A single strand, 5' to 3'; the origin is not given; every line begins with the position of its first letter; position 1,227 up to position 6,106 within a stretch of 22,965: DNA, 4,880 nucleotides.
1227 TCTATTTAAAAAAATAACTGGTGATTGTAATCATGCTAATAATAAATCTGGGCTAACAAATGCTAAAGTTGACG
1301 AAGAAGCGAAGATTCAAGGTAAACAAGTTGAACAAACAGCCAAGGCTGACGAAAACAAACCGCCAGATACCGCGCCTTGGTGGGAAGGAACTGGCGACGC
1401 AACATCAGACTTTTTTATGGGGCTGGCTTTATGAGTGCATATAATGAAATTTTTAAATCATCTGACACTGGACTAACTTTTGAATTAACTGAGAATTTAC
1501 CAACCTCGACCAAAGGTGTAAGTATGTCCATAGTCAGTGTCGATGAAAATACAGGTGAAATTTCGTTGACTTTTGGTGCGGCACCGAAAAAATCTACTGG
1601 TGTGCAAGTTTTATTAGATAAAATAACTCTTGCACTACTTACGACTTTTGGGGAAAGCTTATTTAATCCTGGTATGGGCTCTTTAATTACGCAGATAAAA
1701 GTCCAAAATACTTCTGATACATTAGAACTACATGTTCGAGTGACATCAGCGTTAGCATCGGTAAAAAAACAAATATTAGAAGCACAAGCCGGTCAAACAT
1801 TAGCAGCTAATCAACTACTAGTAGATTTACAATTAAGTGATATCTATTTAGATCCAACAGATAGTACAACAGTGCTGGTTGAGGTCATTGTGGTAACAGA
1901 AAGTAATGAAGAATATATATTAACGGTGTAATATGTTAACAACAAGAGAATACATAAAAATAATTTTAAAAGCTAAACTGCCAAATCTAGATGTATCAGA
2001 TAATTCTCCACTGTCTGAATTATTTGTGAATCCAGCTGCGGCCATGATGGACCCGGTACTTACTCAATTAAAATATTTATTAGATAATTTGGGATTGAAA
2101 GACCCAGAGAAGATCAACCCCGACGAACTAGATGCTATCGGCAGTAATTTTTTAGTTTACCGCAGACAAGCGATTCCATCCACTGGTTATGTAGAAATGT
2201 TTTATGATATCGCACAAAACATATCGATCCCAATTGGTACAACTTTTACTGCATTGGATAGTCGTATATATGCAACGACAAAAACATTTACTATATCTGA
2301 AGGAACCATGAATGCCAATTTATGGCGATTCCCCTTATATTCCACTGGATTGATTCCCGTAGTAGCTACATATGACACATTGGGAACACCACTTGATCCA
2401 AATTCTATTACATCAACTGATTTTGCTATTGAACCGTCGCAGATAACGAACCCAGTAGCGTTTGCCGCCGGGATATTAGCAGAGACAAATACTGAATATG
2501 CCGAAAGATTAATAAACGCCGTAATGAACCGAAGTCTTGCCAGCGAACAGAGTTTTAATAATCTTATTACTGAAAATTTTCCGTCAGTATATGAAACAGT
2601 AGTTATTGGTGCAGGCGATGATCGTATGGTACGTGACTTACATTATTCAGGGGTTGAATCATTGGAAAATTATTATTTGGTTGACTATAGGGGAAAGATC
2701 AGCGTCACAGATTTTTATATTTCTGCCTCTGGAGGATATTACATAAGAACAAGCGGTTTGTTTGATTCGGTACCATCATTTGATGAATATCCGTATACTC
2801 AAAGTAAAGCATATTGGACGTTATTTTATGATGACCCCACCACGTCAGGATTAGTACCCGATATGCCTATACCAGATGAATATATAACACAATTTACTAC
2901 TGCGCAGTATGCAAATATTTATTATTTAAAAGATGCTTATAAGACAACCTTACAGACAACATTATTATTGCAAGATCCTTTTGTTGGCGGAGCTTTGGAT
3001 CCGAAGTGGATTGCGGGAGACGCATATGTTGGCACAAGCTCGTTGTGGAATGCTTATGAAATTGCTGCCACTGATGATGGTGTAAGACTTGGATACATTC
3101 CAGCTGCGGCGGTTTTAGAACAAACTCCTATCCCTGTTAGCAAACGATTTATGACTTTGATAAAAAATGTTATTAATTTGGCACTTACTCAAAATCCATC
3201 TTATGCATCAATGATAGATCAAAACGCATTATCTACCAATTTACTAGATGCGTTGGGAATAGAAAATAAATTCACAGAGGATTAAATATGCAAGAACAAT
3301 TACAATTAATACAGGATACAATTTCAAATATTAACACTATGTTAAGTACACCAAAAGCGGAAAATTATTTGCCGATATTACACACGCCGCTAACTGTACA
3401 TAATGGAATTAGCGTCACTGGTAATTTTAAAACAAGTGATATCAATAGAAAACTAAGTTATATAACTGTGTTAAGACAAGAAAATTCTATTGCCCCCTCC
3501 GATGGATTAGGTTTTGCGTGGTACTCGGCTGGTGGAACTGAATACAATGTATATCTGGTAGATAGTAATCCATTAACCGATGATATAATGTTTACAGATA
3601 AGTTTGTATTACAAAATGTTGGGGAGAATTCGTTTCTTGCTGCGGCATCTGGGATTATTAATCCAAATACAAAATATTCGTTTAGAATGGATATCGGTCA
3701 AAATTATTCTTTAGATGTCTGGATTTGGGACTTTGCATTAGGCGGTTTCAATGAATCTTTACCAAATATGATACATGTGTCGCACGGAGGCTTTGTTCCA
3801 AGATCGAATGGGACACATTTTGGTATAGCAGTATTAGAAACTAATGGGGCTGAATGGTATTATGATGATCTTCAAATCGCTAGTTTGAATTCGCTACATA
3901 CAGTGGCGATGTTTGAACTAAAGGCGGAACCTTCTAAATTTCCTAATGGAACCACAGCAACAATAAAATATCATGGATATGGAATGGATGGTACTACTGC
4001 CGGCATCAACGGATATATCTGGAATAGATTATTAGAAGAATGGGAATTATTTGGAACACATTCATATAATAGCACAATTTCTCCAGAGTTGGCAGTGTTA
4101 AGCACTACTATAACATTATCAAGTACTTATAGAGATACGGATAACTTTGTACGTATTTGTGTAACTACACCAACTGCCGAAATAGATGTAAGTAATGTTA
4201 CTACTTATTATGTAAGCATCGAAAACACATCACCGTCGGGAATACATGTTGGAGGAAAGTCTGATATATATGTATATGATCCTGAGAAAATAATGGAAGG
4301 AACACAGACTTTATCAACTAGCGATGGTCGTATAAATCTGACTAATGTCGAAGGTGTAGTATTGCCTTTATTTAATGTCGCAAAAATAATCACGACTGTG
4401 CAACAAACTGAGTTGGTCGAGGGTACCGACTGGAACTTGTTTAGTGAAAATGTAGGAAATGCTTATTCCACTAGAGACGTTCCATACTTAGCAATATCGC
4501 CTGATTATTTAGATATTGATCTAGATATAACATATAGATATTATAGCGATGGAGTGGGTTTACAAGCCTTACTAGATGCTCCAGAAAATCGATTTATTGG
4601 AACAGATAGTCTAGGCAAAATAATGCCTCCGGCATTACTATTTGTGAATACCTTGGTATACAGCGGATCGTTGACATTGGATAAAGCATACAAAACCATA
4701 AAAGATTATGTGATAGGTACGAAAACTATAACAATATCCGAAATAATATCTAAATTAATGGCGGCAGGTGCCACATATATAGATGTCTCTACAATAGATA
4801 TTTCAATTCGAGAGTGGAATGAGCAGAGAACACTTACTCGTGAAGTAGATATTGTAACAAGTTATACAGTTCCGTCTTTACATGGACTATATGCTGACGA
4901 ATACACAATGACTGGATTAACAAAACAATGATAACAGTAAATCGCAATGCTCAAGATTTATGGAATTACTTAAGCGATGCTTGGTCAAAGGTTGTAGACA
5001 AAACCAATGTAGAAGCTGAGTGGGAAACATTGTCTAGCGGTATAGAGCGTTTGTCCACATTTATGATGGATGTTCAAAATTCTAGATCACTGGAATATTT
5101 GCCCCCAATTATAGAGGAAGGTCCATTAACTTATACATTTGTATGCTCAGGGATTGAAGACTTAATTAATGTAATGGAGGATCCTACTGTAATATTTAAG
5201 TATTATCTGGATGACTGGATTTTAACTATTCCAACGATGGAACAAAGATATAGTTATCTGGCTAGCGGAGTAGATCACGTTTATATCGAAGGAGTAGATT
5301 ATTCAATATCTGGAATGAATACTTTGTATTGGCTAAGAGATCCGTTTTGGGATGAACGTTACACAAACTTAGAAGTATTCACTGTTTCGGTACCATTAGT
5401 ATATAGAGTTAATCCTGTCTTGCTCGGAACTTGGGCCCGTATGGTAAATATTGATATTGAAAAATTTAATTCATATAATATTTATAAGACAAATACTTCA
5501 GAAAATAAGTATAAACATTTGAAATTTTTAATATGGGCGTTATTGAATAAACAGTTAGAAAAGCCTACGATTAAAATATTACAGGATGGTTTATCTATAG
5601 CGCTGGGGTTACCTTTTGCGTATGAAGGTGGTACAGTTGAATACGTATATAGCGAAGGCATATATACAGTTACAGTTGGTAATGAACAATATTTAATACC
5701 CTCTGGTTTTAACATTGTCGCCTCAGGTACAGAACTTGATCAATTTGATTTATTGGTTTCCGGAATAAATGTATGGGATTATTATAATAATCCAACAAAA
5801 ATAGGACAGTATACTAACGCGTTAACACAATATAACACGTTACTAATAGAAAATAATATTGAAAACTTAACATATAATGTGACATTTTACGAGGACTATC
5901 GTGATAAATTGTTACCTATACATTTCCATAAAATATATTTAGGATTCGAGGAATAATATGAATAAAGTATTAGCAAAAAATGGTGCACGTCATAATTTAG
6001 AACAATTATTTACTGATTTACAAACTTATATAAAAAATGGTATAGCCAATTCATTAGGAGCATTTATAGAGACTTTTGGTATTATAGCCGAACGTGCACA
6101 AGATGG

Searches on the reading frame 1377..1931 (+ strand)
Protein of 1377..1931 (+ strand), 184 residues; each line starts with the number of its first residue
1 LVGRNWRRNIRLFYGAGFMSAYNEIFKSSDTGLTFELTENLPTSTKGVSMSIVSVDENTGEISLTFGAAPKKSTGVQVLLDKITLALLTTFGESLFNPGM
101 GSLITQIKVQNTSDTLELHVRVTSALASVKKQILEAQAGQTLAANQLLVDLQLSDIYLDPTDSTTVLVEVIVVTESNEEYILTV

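Call 11: search_protein_families(library=phrogs, proteins=[window:1377-1931:+])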
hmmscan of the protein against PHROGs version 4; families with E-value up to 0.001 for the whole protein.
window:1377-1931:+ (184 aa): 0 families

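Call 64: find_encoding_contigs(protein=window:1431-1931:+, flank=1000, max_places=10)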
Protein window:1431-1931:+ (166 aa): 17 contigs read that carry it; 5 places shown.
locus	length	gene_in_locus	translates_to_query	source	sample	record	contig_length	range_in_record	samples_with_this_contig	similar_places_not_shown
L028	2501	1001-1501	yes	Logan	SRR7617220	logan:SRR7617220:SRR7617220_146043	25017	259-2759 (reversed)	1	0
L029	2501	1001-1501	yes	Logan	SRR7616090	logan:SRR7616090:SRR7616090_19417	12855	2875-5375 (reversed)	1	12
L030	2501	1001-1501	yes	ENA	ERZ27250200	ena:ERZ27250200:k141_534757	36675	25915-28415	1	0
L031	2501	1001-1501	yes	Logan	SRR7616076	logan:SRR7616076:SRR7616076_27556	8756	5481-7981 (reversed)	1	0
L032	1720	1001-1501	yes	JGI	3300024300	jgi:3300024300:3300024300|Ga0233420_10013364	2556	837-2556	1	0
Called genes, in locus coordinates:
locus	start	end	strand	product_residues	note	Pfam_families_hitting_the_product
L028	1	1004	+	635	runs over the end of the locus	-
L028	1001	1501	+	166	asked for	-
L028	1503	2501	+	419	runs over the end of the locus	?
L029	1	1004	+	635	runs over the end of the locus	-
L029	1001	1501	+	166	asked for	-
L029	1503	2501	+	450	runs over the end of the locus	-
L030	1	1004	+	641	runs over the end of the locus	-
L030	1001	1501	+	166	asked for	-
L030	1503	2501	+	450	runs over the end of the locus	-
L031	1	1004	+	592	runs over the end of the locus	?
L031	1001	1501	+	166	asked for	-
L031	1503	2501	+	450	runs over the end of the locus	-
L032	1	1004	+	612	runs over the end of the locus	?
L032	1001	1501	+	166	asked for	-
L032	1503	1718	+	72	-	?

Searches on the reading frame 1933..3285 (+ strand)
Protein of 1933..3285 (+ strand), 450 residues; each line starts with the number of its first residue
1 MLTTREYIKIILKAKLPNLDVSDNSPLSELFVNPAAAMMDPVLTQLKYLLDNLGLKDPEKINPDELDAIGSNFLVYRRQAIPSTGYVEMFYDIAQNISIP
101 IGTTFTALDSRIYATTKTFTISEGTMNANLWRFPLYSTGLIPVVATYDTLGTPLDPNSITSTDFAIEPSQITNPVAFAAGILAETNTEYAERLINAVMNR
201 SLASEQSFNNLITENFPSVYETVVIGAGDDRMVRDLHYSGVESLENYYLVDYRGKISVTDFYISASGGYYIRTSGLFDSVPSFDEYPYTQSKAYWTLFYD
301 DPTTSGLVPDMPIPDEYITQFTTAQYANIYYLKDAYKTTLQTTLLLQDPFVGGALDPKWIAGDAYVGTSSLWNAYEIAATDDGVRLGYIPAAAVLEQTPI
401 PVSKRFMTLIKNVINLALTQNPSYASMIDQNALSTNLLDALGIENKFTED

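Call 11: search_protein_families(library=phrogs, proteins=[window:1933-3285:+])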
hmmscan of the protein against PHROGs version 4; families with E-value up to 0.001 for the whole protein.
window:1933-3285:+ (450 aa): 1 family
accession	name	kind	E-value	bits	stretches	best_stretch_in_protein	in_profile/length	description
phrog_6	-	tail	7.2e-20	72.1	1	14-221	85-274/548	baseplate wedge subunit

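Call 63: find_encoding_contigs(protein=window:1933-3285:+, flank=10000, max_places=10)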
Protein window:1933-3285:+ (450 aa): 13 contigs read that carry it; 3 places shown.
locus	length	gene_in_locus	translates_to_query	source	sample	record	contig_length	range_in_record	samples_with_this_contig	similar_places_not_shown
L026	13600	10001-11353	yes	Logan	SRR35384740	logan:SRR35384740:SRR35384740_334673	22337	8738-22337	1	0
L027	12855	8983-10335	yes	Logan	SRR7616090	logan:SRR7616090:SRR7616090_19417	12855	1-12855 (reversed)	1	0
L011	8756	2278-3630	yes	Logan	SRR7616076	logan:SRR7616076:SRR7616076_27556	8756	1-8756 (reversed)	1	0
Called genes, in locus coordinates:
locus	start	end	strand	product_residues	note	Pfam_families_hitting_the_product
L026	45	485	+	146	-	-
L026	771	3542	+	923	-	-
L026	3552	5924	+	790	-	-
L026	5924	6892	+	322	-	-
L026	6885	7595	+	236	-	PF04539:Sigma70_r3 (weak)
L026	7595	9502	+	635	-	-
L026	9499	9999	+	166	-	-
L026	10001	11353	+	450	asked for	-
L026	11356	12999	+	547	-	-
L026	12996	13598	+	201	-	?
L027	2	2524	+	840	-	?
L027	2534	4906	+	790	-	-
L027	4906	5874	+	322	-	-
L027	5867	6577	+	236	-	PF04539:Sigma70_r3 (weak)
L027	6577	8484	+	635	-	-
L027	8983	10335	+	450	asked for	-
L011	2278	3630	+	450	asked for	-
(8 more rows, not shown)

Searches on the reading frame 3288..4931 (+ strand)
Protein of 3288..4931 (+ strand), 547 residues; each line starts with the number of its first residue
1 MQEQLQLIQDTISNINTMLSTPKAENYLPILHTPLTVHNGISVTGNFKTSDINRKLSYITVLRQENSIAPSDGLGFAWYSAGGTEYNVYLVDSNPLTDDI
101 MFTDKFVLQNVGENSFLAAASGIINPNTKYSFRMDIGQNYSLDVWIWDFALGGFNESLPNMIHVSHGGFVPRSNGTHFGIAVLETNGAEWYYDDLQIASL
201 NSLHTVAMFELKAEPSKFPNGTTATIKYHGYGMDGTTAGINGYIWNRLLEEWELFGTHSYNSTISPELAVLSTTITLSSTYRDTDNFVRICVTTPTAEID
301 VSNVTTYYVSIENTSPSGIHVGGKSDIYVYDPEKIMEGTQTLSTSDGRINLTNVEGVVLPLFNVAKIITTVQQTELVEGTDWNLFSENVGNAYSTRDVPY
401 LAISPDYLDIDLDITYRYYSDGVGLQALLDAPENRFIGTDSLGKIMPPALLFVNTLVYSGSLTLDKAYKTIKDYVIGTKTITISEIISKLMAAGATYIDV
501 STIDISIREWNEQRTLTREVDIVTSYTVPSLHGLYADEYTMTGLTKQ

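Call 11: search_protein_families(library=phrogs, proteins=[window:3288-4931:+])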
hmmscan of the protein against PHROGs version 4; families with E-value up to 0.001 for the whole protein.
window:3288-4931:+ (547 aa): 0 families

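Call 13: find_encoding_contigs(protein=window:3288-4931:+, flank=10000, max_places=10)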
Protein window:3288-4931:+ (547 aa): 16 contigs read that carry it; 7 places shown.
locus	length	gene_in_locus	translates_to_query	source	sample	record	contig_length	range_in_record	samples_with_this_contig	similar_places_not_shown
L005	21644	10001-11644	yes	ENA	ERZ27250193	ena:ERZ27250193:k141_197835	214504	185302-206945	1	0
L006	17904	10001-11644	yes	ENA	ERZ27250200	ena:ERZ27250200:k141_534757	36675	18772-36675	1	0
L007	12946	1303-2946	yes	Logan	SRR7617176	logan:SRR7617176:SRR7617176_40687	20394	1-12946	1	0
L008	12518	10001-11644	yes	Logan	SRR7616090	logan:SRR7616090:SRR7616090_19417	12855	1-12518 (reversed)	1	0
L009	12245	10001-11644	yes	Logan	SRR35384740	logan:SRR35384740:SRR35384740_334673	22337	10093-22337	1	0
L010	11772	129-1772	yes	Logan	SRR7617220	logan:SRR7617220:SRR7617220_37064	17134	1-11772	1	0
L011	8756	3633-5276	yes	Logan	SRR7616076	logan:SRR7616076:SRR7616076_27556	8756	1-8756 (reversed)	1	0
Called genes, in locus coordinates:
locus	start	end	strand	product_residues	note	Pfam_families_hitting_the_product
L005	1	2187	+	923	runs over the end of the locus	-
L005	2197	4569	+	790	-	-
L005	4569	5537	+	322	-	-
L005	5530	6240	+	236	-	PF04539:Sigma70_r3 (weak)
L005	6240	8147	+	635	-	-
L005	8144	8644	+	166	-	-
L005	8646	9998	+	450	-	-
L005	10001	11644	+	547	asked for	-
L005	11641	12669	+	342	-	-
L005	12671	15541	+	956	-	-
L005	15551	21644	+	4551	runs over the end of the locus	?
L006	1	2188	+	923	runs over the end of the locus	-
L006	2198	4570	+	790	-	-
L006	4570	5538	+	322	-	-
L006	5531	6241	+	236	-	PF04539:Sigma70_r3 (weak)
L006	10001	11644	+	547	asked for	-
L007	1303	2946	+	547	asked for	-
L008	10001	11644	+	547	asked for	-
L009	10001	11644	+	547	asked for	-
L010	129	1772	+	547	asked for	-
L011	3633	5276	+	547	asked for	-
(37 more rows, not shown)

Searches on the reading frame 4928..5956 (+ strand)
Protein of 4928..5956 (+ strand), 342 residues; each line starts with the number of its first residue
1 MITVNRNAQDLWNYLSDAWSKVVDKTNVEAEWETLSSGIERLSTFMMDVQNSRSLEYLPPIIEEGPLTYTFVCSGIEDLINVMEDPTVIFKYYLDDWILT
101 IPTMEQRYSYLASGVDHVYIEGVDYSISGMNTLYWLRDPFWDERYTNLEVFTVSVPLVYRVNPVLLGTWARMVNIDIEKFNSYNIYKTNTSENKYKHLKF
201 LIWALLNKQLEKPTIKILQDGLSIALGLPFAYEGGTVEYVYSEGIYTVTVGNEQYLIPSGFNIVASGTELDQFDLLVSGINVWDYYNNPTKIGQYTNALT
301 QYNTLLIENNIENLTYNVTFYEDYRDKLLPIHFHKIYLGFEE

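Call 11: search_protein_families(library=phrogs, proteins=[window:4928-5956:+])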
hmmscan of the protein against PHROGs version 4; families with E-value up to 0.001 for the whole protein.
window:4928-5956:+ (342 aa): 0 families

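Call 34: find_encoding_contigs(protein=window:4928-5956:+, flank=3000, max_places=10)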
Protein window:4928-5956:+ (342 aa): 15 contigs read that carry it; 6 places shown.
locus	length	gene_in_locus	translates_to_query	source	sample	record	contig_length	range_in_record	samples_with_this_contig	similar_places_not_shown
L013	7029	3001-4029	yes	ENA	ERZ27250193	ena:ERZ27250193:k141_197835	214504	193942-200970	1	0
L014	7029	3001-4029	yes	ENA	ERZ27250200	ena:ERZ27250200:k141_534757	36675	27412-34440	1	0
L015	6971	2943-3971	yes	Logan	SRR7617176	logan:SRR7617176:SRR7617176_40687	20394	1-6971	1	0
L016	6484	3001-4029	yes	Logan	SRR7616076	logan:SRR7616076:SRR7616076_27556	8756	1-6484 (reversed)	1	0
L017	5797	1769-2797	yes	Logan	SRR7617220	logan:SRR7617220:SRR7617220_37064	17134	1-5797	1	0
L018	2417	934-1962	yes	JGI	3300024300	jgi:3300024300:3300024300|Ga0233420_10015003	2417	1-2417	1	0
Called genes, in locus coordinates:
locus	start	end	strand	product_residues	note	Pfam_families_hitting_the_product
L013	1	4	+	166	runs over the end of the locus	-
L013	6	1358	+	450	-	-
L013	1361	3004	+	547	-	-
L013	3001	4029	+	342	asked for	-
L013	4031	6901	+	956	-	-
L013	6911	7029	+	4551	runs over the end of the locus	?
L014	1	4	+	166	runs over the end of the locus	-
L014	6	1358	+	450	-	-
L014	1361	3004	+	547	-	-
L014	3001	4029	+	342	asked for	-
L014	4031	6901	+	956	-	-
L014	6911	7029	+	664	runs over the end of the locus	-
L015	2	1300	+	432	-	?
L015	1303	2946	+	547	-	-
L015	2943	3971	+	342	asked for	-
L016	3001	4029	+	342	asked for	-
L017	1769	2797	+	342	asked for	-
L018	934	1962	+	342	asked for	-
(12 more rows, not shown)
